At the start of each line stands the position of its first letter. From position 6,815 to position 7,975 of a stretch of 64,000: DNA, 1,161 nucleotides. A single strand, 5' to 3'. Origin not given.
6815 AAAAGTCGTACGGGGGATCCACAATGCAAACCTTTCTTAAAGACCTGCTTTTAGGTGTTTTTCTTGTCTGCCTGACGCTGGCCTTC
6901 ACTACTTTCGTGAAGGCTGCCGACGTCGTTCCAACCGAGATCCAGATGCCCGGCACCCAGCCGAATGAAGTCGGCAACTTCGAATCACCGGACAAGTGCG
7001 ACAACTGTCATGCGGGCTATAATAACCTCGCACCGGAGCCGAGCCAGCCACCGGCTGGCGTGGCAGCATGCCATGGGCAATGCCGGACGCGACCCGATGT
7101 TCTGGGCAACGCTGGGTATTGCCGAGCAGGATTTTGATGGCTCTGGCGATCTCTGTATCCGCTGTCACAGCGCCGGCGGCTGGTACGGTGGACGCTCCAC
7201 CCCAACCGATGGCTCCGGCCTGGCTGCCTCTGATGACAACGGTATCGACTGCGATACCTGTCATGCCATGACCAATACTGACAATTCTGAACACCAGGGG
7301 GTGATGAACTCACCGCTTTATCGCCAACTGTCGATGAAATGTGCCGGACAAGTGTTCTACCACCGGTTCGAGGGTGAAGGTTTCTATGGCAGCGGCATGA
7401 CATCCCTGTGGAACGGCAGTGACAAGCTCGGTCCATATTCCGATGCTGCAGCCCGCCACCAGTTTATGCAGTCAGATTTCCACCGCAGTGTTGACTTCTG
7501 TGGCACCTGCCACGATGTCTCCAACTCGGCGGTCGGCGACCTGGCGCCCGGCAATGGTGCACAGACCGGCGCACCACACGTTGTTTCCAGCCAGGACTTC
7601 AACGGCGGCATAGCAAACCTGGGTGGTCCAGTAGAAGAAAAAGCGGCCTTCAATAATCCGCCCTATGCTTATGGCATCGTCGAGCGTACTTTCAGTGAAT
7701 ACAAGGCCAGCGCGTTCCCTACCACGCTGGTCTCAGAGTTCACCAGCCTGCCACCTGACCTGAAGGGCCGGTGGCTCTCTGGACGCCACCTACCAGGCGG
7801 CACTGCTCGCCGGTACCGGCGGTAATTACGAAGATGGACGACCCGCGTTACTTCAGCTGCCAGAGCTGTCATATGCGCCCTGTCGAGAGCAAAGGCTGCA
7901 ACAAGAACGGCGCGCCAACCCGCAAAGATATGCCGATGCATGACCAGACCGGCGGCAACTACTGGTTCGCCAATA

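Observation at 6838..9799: Large sigma-54-driven secreted multiheme cytochrome broken by at least 8 frameshifts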

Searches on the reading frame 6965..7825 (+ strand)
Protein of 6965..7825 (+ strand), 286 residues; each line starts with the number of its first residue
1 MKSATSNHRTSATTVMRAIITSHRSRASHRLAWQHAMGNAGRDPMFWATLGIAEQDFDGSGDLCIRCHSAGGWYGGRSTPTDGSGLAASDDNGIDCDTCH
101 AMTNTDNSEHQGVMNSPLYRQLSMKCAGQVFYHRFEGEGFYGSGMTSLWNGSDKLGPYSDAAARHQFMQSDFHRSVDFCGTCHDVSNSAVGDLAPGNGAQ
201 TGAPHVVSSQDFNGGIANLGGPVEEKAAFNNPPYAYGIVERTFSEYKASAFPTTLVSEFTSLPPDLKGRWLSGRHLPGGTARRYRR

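Call 6: search_protein_families(library=pfam, max_evalue=0.01, proteins=[window:7049-7825:+])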
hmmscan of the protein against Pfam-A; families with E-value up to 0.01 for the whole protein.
window:7049-7825:+ (258 aa): 1 family
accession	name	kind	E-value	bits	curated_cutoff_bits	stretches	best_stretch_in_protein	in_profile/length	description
PF09699.15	Paired_CXXCH_1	-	0.003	17.7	20.6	0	151-161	9-19/41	Doubled CXXCH motif (Paired_CXXCH_1)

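Call 7: search_protein_families(library=ncbifam, max_evalue=0.01, proteins=[window:7049-7825:+])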
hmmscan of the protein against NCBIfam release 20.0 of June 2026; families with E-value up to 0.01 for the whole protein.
window:7049-7825:+ (258 aa): 0 families

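Call 8: find_homologous_proteins(query=window:7061-7780:+)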
Query seq(240 aa) (240 aa): 261 proteins with E <= 0.001 among 463 candidates; the best 120 are listed.
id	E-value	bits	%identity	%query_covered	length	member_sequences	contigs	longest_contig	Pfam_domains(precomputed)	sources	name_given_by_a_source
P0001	1.4e-110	387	78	95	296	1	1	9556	PF14522.12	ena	-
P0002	8.6e-106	371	77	91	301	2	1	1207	PF14522.12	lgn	-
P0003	2.1e-105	370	72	97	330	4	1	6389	PF14522.12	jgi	jgi:hypothetical protein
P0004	3.6e-94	333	70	93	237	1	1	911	-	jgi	jgi:hypothetical protein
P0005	2.4e-93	330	66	97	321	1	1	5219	PF14537.12,PF14522.12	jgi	-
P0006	2.5e-92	327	69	96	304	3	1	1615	PF14522.12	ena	-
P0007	8.3e-91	322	68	96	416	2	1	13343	PF14537.12,PF14522.12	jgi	jgi:hypothetical protein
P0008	3.7e-90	320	65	98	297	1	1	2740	-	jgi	jgi:hypothetical protein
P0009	1.0e-89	319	66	96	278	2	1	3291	PF14522.12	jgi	-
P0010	4.1e-89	317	65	96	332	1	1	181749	-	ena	-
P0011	1.4e-88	315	62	98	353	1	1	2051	PF14522.12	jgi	jgi:hypothetical protein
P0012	5.5e-88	313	66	97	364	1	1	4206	PF14522.12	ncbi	-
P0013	1.2e-87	312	63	97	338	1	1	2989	PF14522.12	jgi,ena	-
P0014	1.1e-86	309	64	96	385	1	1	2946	PF14522.12,PF22113.2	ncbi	ncbi:MAG: hypothetical protein EHM37_06105, partial [Deltaproteobacteria bacterium]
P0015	8.5e-86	306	63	96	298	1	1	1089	PF14522.12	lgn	-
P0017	6.4e-85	303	64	96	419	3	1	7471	-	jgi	jgi:hypothetical protein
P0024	8.4e-83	296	63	97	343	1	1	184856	-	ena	-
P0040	4.3e-77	277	96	53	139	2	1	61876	-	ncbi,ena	-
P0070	1.9e-65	239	53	97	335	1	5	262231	-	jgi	-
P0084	2.1e-61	226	51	96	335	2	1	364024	PF14522.12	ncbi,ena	-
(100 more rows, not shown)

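Call 11: find_encoding_contigs(protein=P0024, flank=10000, max_places=3)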
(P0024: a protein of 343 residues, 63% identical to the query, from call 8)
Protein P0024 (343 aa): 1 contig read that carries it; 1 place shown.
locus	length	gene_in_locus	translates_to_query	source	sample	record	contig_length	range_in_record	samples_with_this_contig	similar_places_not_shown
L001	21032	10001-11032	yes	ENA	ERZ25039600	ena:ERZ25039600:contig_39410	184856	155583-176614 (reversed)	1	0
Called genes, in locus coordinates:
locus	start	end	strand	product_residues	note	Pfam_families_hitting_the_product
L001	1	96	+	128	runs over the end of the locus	-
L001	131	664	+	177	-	-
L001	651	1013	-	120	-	-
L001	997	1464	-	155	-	-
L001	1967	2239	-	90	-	-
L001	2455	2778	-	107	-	-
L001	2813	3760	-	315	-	PF13472:Lipase_GDSL_2 (faint)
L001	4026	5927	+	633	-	PF00989:PAS, PF13426:PAS_9, PF24820:Diguanyl_cycl_sensor, PF00989:PAS, PF13426:PAS_9, PF08447:PAS_3, PF00512:HisKA, PF02518:HATPase_c, +4 more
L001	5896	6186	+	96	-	PF02518:HATPase_c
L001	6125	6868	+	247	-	PF00072:Response_reg, PF00486:Trans_reg_C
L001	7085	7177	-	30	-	-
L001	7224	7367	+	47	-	-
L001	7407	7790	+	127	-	PF00072:Response_reg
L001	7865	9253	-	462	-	PF08448:PAS_4 (weak), PF13426:PAS_9 (weak), PF00158:Sigma54_activat, PF14532:Sigma54_activ_2, PF00004:AAA (weak), PF25601:AAA_lid_14, PF02954:HTH_8, PF18024:HTH_50 (weak), +2 more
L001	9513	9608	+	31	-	-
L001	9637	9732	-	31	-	-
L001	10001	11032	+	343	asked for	-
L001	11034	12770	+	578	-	PF03793:PASTA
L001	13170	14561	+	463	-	PF00005:ABC_tran, PF03379:CcmB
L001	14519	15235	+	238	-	PF01578:Cytochrom_C_asm, PF27518:CcmC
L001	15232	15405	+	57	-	PF04995:CcmD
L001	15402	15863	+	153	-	PF03100:CcmE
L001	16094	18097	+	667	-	PF01578:Cytochrom_C_asm, PF16327:CcmF_C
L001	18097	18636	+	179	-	PF00578:AhpC-TSA, PF08534:Redoxin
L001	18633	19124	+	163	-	PF03918:CcmH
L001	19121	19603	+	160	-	-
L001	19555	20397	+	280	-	PF13428:TPR_14 (faint), PF23914:TPR_CcmH_CycH, PF00515:TPR_1 (faint), PF07719:TPR_2 (faint), PF23892:Ig_CycH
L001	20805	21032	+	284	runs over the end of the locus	PF00326:Peptidase_S9 (faint), PF00561:Abhydrolase_1 (faint)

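Call 12: find_encoding_contigs(protein=P0040, flank=10000, max_places=3)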
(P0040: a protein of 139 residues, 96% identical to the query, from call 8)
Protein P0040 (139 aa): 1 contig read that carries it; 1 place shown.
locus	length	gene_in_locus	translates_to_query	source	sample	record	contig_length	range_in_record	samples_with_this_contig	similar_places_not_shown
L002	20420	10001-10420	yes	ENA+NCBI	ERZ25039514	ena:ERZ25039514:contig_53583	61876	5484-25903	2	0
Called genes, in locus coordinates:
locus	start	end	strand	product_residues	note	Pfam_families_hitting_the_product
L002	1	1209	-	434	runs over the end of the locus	PF18911:PKD_4, PF00801:PKD, PF18911:PKD_4, PF22352:K319L-like_PKD, PF18911:PKD_4, PF00801:PKD, PF17803:Cadherin_4, PF17963:Big_9, +2 more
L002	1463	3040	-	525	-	PF01564:Spermine_synth (weak)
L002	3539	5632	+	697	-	PF00989:PAS, PF13426:PAS_9, PF24820:Diguanyl_cycl_sensor, PF00989:PAS, PF08447:PAS_3, PF13426:PAS_9, PF00512:HisKA, PF02518:HATPase_c, +4 more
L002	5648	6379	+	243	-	PF00072:Response_reg, PF00486:Trans_reg_C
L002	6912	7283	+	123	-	PF00072:Response_reg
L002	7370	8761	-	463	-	PF08448:PAS_4 (weak), PF13426:PAS_9 (weak), PF00158:Sigma54_activat, PF14532:Sigma54_activ_2, PF00004:AAA (weak), PF07728:AAA_5 (weak), PF25601:AAA_lid_14, PF02954:HTH_8, +1 more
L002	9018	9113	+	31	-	-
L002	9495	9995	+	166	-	-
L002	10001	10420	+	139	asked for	-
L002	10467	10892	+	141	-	-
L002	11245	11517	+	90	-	-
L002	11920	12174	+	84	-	PF17803:Cadherin_4, PF17892:Cadherin_5, PF17963:Big_9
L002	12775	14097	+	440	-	PF00005:ABC_tran, PF03379:CcmB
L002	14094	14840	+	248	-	PF01578:Cytochrom_C_asm, PF27518:CcmC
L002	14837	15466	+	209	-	PF04995:CcmD, PF03100:CcmE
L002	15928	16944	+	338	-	PF01578:Cytochrom_C_asm, PF16327:CcmF_C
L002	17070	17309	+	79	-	PF16327:CcmF_C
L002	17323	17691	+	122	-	PF16327:CcmF_C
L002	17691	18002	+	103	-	-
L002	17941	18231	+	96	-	PF08534:Redoxin (weak)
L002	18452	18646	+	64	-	PF03918:CcmH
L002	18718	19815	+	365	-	PF07719:TPR_2 (faint), PF25063:ARM_TT21_C (faint), PF23914:TPR_CcmH_CycH, PF00515:TPR_1 (faint)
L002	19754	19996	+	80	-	PF23892:Ig_CycH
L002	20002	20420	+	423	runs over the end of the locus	PF03403:PAF-AH_p_II (faint), PF12740:PETase (weak)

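Call 16: find_encoding_contigs(protein=P0017, flank=6000, max_places=2)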
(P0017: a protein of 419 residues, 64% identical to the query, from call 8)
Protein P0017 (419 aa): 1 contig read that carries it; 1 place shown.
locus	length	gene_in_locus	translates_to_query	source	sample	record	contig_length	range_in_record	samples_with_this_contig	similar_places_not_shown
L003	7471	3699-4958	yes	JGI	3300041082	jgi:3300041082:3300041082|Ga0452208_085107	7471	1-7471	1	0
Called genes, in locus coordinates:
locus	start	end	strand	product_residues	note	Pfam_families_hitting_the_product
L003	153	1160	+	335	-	PF05559:DUF763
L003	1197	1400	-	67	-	-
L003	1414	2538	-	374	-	PF00155:Aminotran_1_2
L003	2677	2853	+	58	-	-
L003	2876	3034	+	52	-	-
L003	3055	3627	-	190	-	-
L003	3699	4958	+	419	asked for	-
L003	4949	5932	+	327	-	-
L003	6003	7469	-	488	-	PF17650:RACo_linker (weak), PF17651:Raco_middle, PF14574:RACo_C_ter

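Call 17: find_encoding_contigs(protein=P0070, flank=6000, max_places=2)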
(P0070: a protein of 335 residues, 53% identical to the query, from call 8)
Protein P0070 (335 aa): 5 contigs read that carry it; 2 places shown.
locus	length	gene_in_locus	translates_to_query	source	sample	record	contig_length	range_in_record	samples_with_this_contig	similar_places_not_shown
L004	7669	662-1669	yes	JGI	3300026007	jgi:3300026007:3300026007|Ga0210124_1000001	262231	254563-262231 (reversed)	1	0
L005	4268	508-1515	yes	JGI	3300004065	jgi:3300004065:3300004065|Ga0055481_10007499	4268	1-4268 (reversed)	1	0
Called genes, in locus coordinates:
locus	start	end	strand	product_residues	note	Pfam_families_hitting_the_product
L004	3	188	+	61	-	?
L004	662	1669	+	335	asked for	-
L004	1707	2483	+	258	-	-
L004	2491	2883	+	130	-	PF02412:TSP_3 (weak)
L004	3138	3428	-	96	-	PF14539:DUF4442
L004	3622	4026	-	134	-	PF07681:DoxX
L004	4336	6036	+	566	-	PF03169:OPT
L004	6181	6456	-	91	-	-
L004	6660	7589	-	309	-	PF01734:Patatin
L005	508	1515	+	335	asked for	-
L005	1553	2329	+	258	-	-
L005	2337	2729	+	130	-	PF02412:TSP_3 (weak)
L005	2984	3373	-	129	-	PF14539:DUF4442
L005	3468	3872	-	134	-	PF07681:DoxX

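Call 18: find_encoding_contigs(protein=P0084, flank=6000, max_places=2)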
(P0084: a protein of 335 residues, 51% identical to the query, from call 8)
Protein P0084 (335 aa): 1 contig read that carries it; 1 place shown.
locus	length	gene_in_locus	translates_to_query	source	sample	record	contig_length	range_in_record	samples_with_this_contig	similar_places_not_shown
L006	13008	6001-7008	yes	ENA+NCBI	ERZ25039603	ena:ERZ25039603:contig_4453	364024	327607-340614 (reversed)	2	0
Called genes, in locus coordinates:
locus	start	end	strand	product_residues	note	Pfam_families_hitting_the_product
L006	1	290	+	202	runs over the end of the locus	-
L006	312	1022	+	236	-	PF03176:MMPL, PF02460:Patched (weak), PF12349:Sterol-sensing (weak)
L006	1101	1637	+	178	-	-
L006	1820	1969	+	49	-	-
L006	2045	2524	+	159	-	PF07044:DUF1329 (weak), PF17131:TP_0789-like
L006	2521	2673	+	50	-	PF17131:TP_0789-like (weak)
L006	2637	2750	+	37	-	PF17131:TP_0789-like (weak)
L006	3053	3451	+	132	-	-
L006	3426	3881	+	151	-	-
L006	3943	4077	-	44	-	PF02954:HTH_8, PF13384:HTH_23, PF18024:HTH_50, PF20432:Xre-like-HTH (faint)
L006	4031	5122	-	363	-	PF00158:Sigma54_activat, PF14532:Sigma54_activ_2, PF07724:AAA_2, PF07728:AAA_5 (weak), PF25601:AAA_lid_14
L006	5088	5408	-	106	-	PF08448:PAS_4 (weak)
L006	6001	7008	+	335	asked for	PF14522:Cytochrome_C7 (faint)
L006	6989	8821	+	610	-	PF18911:PKD_4, PF00801:PKD, PF22352:K319L-like_PKD (weak), PF00801:PKD, PF18911:PKD_4, PF22352:K319L-like_PKD (weak), PF00801:PKD, PF18911:PKD_4, +3 more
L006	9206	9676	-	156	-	PF07366:SnoaL (weak), PF12680:SnoaL_2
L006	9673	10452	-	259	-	PF00106:adh_short, PF08659:KR, PF13561:adh_short_C2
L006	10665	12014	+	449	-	PF01266:DAO (weak), PF01593:Amino_oxidase, PF13450:NAD_binding_8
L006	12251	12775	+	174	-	PF07103:DUF1365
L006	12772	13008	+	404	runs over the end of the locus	PF02353:CMAS, PF13489:Methyltransf_23, PF13847:Methyltransf_31 (weak), PF08241:Methyltransf_11, PF08242:Methyltransf_12, PF13649:Methyltransf_25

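Call 22: find_encoding_contigs(protein=window:6965-7825:+, flank=3000, max_places=6)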
Protein window:6965-7825:+ (286 aa): no gene with exactly this product is on record in the collection.

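Call 24: find_related_loci(query=A1, collection=genome_contigs, flank=6000)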
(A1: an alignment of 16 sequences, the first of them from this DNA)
Query A1 (236 aa) in genome_contigs; peptide patterns used: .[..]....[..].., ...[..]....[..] (x = any residue, [..] = any of these).
438 stretches matched a pattern; 411 encode a relative of the query (tblastn E <= 1e-3); the best 80 are kept; 80 distinct loci.
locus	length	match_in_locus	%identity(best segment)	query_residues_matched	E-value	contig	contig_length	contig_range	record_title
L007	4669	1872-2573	85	4-235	1e-133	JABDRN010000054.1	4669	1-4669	MAG: Gammaproteobacteria bacterium isolate Site_C30 k127_537028, whole genome shotgun sequence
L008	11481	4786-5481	84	4-235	5e-131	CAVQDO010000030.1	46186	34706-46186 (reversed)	MAG: uncultured Gammaproteobacteria bacterium isolate MFD03551.bin.1.130 genome assembly, contig: contig_67951, whole ge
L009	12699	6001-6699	82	4-235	1e-128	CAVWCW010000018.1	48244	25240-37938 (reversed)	MAG: uncultured Gammaproteobacteria bacterium isolate MFD03804.bin.1.42 genome assembly, contig: contig_65678, whole gen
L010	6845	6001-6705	78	4-235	5e-120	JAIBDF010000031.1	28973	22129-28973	MAG: Chromatiales bacterium isolate bin.77 k141_1152478_length_28973_cov_55.2074, whole genome shotgun sequence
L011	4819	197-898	76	4-235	7e-119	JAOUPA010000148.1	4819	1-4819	MAG: Gammaproteobacteria bacterium isolate 8_1_Oct_SF_Bin34 8_1_Oct_SF_Bin34_scaffold_21922_c1, whole genome shotgun seq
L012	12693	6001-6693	75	5-235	5e-117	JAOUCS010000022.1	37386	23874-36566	MAG: Lysobacterales bacterium isolate 24_Oct_SF_Bin28 24_Oct_SF_Bin28_scaffold_83_c1, whole genome shotgun sequence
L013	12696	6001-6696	74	4-235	1e-114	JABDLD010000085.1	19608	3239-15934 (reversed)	MAG: Lysobacterales bacterium isolate SS_bin_66 k127_4126416, whole genome shotgun sequence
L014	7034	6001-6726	72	4-235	6e-113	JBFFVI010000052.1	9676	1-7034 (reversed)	MAG: Gammaproteobacteria bacterium isolate Mix_mud23.2022.09.5 k141_557160_length_9676_cov_17.4494, whole genome shotgun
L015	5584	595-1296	72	4-235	8e-112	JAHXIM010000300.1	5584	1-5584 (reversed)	MAG: gamma proteobacterium symbiont of Lucinoma myriamae isolate L132_T1 c_000000000189, whole genome shotgun sequence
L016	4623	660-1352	72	5-235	1e-111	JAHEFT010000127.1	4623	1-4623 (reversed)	MAG: Chromatiales bacterium isolate Ww344 NODE_69370_length_4623_cov_10.834518, whole genome shotgun sequence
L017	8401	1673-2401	71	4-235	2e-107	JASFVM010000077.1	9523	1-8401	MAG: Gammaproteobacteria bacterium isolate D1105M20metaG_Bin_313 D1105M20metaG_FD_scaffold_1944_c1, whole genome shotgun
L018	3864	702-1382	72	4-235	5e-107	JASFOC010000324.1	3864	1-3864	MAG: Gammaproteobacteria bacterium isolate D0819M02metaG_Bin_277 D0819M02metaG_FD_scaffold_15382_c1, whole genome shotgu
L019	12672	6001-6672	71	4-235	1e-105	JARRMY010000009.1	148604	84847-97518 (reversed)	MAG: Gammaproteobacteria bacterium isolate Spart_110_MAG scaffold_31, whole genome shotgun sequence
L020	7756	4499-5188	68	1-235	8e-105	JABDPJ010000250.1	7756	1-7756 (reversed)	MAG: Lysobacterales bacterium isolate Site_B11 k127_1681874, whole genome shotgun sequence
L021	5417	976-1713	70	4-235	7e-104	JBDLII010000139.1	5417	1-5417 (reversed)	MAG: Pseudomonadota bacterium isolate MAG022 MAG022_139, whole genome shotgun sequence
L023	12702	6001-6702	68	4-235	3e-103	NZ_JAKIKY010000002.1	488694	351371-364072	Shewanella aquimarina strain JCM 12193 contig00002, whole genome shotgun sequence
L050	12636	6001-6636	65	4-235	3e-93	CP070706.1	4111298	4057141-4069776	MAG: Acidobacteriota bacterium isolate bin529 chromosome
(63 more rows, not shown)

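Call 40: search_solved_structures(query=L007:1641-4610:+, max_evalue=1, show_alignments=1)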
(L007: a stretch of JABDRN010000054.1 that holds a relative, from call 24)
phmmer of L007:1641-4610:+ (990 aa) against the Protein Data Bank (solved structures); distinct sequences matched with E-value up to 1: 2.
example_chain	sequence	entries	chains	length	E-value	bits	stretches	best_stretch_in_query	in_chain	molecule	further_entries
8fwc_J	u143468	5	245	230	0.0072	17.5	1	736-775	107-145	Collar sheath protein, gp13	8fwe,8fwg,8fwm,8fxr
7plp_A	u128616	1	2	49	0.031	15.4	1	930-959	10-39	Teneurin-4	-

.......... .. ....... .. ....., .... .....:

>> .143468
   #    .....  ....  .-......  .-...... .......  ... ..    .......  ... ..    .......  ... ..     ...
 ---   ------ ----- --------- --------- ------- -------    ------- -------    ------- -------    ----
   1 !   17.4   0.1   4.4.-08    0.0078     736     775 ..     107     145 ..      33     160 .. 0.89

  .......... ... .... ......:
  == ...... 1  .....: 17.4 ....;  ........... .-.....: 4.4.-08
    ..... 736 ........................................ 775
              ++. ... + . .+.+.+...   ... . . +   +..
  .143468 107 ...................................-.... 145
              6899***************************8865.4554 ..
